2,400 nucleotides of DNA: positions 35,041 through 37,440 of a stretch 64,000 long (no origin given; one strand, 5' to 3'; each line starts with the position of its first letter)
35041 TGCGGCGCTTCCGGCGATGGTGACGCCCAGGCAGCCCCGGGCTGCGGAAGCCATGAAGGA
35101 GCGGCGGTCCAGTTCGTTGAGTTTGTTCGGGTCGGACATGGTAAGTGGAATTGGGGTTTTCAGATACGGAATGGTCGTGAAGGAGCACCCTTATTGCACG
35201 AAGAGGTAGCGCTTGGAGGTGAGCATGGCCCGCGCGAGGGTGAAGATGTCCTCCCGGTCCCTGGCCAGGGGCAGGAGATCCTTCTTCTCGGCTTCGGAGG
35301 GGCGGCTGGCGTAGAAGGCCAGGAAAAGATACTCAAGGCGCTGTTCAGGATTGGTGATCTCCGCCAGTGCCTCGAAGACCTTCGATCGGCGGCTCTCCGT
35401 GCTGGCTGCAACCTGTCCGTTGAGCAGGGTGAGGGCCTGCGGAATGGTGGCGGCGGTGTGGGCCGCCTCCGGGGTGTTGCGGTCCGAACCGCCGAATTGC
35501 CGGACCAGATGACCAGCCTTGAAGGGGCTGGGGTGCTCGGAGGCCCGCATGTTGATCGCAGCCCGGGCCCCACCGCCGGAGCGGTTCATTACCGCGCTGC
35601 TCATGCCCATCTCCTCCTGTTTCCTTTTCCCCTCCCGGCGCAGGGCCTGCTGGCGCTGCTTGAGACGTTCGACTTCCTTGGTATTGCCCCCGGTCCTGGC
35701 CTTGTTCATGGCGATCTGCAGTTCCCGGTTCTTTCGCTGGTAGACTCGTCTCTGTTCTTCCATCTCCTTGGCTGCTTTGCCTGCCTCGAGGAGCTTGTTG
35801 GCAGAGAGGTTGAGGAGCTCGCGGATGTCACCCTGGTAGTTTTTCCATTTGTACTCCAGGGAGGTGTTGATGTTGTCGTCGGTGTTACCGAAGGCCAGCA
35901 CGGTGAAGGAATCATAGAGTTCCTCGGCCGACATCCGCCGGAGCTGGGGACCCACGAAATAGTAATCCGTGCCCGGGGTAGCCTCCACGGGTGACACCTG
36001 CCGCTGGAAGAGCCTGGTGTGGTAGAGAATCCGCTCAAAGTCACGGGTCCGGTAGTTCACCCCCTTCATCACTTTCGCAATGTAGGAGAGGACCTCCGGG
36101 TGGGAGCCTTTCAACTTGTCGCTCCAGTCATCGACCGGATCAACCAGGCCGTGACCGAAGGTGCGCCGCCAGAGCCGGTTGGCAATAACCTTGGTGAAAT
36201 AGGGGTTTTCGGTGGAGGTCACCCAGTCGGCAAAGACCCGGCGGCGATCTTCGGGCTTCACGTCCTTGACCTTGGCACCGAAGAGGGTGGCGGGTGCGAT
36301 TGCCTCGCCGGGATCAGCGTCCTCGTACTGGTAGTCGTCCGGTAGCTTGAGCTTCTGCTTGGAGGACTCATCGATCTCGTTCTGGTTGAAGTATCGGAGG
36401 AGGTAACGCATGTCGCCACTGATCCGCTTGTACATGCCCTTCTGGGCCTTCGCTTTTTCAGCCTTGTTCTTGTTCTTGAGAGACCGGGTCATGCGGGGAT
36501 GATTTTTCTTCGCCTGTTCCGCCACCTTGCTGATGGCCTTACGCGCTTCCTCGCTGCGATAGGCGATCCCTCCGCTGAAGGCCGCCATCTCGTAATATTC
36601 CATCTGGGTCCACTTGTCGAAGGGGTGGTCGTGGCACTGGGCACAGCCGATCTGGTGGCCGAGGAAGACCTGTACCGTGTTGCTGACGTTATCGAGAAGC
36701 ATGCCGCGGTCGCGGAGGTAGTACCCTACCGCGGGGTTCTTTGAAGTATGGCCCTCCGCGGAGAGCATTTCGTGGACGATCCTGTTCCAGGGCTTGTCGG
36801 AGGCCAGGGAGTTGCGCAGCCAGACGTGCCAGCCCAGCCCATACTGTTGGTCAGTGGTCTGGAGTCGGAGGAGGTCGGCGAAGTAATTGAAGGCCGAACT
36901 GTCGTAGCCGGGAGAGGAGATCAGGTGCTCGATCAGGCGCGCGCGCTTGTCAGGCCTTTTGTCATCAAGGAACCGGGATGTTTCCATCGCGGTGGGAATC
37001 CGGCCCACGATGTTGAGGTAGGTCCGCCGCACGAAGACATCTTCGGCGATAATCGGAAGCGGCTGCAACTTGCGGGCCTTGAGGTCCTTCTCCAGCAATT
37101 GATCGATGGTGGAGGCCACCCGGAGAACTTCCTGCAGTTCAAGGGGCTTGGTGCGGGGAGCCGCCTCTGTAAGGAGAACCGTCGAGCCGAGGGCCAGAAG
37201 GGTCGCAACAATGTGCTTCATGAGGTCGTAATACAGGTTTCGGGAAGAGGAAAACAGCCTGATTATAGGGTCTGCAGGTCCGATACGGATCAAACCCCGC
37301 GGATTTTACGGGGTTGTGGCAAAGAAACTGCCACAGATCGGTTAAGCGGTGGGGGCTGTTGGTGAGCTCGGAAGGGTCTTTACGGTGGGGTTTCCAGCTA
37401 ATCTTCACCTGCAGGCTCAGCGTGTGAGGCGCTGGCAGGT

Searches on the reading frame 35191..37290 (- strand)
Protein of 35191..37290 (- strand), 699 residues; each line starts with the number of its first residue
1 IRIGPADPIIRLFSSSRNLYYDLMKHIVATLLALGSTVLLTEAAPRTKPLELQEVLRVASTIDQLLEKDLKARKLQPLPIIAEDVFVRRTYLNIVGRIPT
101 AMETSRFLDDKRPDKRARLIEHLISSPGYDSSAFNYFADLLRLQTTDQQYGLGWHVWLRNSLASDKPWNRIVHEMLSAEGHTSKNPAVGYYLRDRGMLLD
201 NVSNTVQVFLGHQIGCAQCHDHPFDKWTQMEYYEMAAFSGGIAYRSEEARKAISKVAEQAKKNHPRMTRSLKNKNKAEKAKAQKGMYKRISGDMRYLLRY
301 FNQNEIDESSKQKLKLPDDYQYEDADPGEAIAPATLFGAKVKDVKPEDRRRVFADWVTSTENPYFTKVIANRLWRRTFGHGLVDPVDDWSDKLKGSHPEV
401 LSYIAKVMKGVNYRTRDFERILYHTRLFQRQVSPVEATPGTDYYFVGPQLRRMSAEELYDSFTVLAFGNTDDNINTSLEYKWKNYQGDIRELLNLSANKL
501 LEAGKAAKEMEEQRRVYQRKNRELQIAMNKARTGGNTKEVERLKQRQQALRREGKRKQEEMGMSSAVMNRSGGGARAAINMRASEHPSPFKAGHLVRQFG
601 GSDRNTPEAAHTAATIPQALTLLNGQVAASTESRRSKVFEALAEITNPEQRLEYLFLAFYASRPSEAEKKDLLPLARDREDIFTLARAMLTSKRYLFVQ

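Call 39: search_protein_families(library=pfam, proteins=[window:35191-37290:-], max_evalue=0.001)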
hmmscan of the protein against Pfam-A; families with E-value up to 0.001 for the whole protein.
window:35191-37290:- (699 aa): 2 families
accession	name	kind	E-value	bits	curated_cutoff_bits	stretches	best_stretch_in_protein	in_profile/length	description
PF07583.16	PSCyt2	-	3.3e-41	142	29.8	1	62-238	2-203/209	Protein of unknown function (DUF1549)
PF07587.16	PSD1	-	4.3e-30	105.3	28.5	1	349-673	1-241/244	Protein of unknown function (DUF1553)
